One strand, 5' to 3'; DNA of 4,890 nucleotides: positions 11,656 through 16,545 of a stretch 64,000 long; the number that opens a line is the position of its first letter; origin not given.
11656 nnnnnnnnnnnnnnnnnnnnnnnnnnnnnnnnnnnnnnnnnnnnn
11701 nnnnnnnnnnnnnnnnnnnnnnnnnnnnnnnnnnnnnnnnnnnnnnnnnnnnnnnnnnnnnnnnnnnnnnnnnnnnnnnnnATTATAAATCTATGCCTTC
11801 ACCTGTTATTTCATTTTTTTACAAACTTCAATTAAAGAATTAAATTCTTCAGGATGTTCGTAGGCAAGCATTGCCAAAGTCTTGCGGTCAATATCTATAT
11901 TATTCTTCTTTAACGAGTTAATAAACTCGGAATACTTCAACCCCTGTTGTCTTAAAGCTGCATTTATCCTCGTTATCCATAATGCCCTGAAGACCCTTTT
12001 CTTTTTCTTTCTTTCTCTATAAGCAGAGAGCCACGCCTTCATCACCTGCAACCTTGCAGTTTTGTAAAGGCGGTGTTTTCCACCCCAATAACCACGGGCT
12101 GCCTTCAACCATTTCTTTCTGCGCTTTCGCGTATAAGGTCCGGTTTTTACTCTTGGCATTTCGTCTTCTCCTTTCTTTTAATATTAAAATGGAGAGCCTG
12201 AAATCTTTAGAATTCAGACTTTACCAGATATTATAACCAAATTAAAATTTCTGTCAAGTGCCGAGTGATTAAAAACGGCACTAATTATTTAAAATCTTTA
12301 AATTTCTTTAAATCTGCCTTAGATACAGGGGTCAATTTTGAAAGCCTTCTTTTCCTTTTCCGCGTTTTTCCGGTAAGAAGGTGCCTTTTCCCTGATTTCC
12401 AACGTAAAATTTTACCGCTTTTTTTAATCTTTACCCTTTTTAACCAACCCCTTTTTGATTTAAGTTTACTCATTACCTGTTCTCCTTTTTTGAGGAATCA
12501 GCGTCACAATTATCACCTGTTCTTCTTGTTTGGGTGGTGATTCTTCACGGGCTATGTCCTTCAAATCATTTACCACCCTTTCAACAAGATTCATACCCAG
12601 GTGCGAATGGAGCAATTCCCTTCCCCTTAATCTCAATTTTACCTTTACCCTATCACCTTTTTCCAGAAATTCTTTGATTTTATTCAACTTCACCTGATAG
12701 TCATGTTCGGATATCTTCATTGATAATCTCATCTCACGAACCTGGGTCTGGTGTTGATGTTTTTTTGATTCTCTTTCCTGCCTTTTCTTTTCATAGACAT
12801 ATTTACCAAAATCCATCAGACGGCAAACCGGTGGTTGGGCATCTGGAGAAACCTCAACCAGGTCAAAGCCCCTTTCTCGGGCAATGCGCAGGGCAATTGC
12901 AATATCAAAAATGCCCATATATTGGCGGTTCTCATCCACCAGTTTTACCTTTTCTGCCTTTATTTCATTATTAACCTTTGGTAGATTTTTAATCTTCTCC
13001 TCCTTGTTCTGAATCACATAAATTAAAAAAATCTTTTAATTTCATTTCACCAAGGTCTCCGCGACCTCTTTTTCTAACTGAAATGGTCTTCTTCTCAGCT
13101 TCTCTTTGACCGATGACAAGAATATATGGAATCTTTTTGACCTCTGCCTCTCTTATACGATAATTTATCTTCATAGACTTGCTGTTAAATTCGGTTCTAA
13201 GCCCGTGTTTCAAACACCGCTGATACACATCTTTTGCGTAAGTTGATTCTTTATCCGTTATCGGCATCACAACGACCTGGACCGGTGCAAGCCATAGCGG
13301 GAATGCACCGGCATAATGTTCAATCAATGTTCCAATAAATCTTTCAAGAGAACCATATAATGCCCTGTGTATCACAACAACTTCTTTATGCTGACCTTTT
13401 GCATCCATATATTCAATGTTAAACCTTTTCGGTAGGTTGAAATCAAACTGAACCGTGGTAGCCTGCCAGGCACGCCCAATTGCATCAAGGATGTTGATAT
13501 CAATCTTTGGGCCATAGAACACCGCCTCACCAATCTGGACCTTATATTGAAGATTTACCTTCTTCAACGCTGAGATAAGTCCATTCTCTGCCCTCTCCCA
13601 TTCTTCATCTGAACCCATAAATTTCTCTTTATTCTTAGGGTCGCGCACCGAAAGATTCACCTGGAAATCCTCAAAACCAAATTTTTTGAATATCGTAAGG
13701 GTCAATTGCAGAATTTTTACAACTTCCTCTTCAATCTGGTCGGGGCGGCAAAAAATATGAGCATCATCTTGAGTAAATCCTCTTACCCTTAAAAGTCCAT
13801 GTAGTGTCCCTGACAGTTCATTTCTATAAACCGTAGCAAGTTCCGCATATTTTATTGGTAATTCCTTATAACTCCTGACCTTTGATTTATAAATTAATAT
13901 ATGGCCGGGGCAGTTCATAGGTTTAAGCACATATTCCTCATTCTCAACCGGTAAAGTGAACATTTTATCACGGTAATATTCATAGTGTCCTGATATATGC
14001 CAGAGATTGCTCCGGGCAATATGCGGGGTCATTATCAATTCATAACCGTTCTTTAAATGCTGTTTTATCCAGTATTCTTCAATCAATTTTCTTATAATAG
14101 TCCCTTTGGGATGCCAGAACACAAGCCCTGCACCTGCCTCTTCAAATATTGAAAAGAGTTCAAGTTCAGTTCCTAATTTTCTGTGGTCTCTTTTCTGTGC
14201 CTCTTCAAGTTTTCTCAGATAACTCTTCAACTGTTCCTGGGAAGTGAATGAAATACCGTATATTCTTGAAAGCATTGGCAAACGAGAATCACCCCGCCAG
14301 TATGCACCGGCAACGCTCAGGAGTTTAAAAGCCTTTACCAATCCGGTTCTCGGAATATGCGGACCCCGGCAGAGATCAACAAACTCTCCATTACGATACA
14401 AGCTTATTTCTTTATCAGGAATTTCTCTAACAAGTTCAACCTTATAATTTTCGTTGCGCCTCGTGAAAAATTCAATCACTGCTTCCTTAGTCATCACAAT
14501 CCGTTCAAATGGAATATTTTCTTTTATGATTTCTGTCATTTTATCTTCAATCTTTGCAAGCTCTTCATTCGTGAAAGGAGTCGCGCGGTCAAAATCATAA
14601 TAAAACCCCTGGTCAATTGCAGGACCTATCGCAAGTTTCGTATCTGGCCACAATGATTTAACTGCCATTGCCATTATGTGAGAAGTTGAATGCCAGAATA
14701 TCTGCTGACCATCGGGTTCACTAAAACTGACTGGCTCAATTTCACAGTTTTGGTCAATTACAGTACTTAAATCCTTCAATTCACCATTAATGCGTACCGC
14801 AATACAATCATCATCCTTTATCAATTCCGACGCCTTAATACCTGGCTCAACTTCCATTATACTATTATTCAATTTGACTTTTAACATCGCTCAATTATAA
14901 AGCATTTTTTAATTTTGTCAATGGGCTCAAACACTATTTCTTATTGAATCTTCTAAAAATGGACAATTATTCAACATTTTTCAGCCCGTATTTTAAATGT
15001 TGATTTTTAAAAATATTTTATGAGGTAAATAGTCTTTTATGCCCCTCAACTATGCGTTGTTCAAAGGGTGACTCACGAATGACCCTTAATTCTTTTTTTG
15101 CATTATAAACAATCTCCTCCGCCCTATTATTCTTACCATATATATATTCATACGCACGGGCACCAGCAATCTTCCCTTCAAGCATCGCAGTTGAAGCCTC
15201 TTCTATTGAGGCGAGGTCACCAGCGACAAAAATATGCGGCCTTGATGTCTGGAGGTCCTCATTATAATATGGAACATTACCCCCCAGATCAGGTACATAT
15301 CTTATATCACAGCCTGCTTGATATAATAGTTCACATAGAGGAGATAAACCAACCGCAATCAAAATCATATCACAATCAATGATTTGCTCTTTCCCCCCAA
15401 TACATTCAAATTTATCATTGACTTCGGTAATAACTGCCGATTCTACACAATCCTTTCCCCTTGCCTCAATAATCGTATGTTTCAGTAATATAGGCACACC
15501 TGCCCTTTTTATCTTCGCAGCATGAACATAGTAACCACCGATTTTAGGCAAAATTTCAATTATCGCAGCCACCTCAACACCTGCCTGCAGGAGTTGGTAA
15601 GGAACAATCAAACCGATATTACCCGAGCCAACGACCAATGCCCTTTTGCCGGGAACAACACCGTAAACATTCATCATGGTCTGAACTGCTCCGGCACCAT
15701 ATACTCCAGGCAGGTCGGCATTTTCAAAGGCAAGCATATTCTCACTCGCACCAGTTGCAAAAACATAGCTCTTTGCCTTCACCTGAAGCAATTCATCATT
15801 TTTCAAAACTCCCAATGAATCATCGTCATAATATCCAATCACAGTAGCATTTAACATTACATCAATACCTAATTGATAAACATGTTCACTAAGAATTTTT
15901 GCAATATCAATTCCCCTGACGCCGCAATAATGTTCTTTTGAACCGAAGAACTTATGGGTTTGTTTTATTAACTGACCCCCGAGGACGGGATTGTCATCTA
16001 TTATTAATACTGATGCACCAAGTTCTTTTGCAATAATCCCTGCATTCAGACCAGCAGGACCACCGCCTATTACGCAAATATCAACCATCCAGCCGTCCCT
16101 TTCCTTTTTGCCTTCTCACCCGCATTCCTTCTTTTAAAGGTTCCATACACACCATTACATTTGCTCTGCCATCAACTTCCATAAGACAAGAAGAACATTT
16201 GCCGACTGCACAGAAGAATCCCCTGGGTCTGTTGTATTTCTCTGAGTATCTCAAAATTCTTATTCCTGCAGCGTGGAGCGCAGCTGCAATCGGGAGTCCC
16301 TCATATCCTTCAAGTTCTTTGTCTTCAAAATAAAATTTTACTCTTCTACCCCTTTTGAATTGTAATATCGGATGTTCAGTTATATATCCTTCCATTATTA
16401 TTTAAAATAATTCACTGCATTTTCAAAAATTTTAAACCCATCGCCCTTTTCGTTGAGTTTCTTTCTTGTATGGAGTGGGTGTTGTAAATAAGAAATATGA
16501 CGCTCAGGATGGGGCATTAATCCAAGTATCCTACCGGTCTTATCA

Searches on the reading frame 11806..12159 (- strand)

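Call 77: search_protein_families(library=pfam, proteins=[window:11806-12159:-], max_evalue=0.001)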
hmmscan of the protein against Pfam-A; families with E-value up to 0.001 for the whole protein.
window:11806-12159:- (117 aa): 1 family
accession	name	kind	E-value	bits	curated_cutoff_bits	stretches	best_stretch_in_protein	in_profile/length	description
PF00453.23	Ribosomal_L20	-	1.3e-42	144.6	30.8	1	3-109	1-107/107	Ribosomal protein L20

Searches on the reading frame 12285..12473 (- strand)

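Call 77: search_protein_families(library=pfam, proteins=[window:12285-12473:-], max_evalue=0.001)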
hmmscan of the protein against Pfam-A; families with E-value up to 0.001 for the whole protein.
window:12285-12473:- (62 aa): 1 family
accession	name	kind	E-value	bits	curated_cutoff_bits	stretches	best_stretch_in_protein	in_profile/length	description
PF01632.24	Ribosomal_L35p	-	1.9e-17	63.8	28.9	1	3-59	2-58/61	Ribosomal protein L35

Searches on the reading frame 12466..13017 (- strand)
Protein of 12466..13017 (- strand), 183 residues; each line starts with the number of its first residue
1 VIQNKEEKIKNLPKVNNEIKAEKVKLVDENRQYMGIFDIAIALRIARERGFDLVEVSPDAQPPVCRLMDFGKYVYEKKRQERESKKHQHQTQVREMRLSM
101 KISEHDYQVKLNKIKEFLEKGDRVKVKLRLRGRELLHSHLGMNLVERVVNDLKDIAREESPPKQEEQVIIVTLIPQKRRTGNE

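Call 17: search_protein_families(library=pfam, proteins=[window:12466-13017:-], max_evalue=0.00001)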
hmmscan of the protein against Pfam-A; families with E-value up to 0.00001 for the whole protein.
window:12466-13017:- (183 aa): 2 families
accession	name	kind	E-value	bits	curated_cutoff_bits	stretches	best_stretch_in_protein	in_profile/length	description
PF00707.27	IF3_C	-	2.7e-29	101.4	34.8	1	91-175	1-85/86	Translation initiation factor IF-3, C-terminal domain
PF05198.21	IF3_N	-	5.1e-27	94.3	26.9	1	15-83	1-69/70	Translation initiation factor IF-3, N-terminal domain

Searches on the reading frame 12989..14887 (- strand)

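Call 17: search_protein_families(library=pfam, proteins=[window:12989-14887:-], max_evalue=0.00001)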
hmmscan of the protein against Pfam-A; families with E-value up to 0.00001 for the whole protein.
window:12989-14887:- (632 aa): 3 families
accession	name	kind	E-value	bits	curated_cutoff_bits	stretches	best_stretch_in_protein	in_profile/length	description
PF00587.30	tRNA-synt_2b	-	2.9e-49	168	29.3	1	314-525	5-179/179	tRNA synthetase class II core domain (G, H, P, S and T)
PF03129.25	HGTP_anticodon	-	7.3e-21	74.6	21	1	537-623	1-90/94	Anticodon binding domain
PF07973.19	tRNA_SAD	-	6.9e-15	55.2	24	1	161-210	1-44/44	Threonyl and Alanyl tRNA synthetase second additional domain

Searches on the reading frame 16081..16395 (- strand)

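Call 77: search_protein_families(library=pfam, proteins=[window:16081-16395:-], max_evalue=0.001)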
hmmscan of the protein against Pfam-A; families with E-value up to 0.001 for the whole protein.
window:16081-16395:- (104 aa): 1 family
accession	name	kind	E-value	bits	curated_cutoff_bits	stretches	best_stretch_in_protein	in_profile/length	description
PF13510.11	Fer2_4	-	3.8e-29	101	22.8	1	17-97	2-81/82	2Fe-2S iron-sulfur cluster binding domain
